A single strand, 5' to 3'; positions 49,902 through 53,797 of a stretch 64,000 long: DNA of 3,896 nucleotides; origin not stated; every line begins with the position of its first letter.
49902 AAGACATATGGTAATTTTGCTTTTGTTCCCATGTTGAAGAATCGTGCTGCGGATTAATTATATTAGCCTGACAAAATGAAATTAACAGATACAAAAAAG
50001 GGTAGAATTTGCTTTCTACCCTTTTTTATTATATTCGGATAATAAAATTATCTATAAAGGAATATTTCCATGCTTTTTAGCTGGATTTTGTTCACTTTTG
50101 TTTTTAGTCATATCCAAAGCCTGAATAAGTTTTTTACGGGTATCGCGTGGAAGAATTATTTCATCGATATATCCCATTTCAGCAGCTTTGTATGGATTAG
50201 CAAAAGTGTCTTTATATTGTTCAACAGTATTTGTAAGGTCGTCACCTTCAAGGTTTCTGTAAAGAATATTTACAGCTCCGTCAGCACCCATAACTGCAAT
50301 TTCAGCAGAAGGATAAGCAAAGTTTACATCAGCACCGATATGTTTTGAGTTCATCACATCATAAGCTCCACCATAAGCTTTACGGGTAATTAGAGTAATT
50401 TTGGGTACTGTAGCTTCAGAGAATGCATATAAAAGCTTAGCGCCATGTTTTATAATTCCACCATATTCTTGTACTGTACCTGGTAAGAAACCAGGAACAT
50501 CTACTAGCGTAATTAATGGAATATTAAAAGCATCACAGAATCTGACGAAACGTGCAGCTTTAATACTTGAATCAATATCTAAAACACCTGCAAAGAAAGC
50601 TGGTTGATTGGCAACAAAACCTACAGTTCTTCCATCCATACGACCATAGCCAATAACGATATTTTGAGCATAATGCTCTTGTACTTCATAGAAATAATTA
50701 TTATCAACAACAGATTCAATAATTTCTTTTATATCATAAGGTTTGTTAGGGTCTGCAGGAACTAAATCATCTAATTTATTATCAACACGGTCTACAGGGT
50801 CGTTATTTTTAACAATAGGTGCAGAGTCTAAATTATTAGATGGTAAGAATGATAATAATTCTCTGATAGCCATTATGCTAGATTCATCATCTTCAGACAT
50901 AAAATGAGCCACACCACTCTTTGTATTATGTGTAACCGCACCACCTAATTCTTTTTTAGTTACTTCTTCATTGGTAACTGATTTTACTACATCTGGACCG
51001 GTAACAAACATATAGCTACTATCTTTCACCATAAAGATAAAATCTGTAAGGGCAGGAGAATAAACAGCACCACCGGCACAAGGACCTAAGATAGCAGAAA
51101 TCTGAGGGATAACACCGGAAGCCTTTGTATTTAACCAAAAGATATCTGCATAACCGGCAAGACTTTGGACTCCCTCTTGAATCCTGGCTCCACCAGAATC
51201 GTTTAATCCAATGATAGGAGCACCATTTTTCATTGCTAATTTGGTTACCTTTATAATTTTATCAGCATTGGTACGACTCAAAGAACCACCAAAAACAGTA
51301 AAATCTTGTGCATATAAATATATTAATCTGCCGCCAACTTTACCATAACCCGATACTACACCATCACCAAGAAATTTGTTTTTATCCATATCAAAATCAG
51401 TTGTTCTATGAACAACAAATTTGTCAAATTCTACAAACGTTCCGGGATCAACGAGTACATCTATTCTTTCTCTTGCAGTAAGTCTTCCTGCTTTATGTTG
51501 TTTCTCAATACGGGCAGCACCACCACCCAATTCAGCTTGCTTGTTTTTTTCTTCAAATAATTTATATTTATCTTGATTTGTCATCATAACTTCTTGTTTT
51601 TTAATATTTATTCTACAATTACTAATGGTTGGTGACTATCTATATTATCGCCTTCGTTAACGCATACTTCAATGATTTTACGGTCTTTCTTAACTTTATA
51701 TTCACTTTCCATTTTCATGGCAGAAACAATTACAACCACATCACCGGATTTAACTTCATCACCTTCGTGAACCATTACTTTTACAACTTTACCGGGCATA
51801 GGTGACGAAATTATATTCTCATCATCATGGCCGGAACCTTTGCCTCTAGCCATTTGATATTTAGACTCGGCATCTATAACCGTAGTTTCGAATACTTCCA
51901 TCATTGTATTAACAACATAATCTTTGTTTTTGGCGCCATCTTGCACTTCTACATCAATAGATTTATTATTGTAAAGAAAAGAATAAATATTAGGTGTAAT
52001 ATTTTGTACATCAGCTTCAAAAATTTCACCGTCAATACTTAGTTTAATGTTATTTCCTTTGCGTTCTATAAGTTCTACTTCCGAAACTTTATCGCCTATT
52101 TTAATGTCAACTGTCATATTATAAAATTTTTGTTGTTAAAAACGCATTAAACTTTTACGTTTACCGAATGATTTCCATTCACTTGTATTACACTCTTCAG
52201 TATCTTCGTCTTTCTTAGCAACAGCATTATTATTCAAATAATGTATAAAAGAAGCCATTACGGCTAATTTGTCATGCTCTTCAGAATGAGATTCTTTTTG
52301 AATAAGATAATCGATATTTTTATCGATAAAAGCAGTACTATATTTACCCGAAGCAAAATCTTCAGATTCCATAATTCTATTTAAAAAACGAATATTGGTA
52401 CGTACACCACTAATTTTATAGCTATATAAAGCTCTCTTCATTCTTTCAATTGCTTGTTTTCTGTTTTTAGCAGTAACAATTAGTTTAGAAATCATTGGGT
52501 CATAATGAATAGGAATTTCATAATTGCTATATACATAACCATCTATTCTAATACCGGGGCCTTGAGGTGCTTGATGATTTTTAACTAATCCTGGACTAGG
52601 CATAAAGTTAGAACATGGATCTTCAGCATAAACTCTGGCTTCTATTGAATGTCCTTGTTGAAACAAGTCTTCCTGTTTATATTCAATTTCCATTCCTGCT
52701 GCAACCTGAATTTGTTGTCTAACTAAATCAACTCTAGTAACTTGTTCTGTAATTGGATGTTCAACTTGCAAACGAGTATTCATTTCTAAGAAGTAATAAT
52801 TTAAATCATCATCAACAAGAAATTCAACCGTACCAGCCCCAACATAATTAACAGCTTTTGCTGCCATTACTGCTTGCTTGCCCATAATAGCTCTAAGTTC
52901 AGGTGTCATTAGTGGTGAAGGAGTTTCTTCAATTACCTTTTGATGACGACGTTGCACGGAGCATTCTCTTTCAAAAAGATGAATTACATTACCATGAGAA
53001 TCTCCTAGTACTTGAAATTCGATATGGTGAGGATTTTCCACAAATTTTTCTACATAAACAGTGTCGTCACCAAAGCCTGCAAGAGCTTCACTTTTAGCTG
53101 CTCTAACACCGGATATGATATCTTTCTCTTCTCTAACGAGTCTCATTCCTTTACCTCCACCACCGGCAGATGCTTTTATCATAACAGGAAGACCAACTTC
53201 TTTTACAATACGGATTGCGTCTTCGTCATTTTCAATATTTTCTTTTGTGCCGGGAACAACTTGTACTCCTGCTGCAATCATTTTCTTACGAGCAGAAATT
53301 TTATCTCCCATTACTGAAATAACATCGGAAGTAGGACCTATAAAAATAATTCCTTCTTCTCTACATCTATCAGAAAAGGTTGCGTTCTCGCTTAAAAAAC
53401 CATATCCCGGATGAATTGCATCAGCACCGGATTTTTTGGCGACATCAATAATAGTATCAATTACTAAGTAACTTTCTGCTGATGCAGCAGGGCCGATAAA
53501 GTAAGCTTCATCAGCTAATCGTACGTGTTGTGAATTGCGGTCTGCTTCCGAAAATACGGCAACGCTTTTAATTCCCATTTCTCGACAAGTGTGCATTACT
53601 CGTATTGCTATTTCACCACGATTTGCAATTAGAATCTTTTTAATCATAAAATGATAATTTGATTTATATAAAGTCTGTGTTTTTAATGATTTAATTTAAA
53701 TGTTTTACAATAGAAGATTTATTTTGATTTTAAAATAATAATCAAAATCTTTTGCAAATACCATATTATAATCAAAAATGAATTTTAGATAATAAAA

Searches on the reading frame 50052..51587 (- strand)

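Call 101: search_protein_families(library=ncbifam, proteins=[window:50052-51587:-], max_evalue=0.00001)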
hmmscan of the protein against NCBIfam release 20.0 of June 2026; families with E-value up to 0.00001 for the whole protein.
window:50052-51587:- (511 aa): 9 families
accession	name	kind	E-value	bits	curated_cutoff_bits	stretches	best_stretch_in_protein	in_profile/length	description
TIGR01117.1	mmdA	subfamily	6.2e-237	787.4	998.8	1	9-511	4-512/512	methylmalonyl-CoA decarboxylase subunit alpha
TIGR00515.1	accD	equivalog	4e-21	75.6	317.45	1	34-207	55-241/285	acetyl-CoA carboxylase, carboxyltransferase subunit beta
NF005530.0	PRK07189.1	equivalog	7.4e-18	64.7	228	1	35-204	15-192/303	biotin-independent malonate decarboxylase subunit beta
TIGR03133.1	malonate_beta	equivalog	1.2e-16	60.8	278.15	1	36-205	6-183/274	biotin-independent malonate decarboxylase subunit beta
NF041504.1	AccA_sub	subfamily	3.6e-13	49.5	300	1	331-417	70-157/257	carboxyltransferase subunit alpha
NF004344.0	PRK05724.1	equivalog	7.4e-11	41.9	357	1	343-448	139-240/319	acetyl-CoA carboxylase carboxyltransferase subunit alpha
TIGR00513.1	accA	equivalog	2.2e-10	40.4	319.3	1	339-478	135-265/321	acetyl-CoA carboxylase carboxyl transferase subunit alpha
TIGR03134.1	malonate_gamma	equivalog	5.2e-10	39.2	237.15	1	287-499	3-224/258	biotin-independent malonate decarboxylase subunit gamma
NF008971.0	PRK12319.1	equivalog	1.3e-06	28.1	406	0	342-486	85-220/256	acetyl-CoA carboxylase carboxyl transferase subunit alpha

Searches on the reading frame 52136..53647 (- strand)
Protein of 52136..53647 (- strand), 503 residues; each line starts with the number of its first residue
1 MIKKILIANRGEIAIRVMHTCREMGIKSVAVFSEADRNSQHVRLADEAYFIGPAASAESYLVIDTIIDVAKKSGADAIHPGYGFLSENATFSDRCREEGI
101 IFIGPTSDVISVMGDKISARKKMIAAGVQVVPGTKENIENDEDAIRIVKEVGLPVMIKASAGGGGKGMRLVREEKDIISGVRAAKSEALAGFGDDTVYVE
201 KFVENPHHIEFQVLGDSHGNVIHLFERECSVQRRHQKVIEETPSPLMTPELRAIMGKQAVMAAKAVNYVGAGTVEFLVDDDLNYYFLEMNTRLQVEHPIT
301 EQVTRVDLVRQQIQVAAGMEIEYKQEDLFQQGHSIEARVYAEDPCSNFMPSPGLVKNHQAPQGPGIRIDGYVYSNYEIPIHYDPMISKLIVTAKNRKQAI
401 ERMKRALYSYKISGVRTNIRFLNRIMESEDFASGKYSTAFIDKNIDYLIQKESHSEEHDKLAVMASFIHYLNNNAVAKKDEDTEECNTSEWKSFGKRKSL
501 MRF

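Call 100: search_protein_families(library=pfam, proteins=[window:52136-53647:-], max_evalue=0.00001)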
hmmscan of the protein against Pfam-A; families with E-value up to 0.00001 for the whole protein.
window:52136-53647:- (503 aa): 5 families
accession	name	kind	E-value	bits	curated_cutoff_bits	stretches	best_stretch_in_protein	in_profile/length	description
PF02786.22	CPSase_L_D2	-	1.7e-76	256.9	19.8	1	115-322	1-209/211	Carbamoyl-phosphate synthase L chain, ATP binding domain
PF00289.28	Biotin_carb_N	-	1.6e-48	164.2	25.5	1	1-110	1-110/110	Biotin carboxylase, N-terminal domain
PF02785.25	Biotin_carb_C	-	3.8e-40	136.8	32.4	1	336-442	1-107/108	Biotin carboxylase C-terminal domain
PF02222.28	ATP-grasp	-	4.5e-10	39.9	27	1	137-281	15-152/179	ATP-grasp domain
PF07478.18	Dala_Dala_lig_C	-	7e-09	35.9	24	1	138-291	20-174/204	D-ala D-ala ligase C-terminus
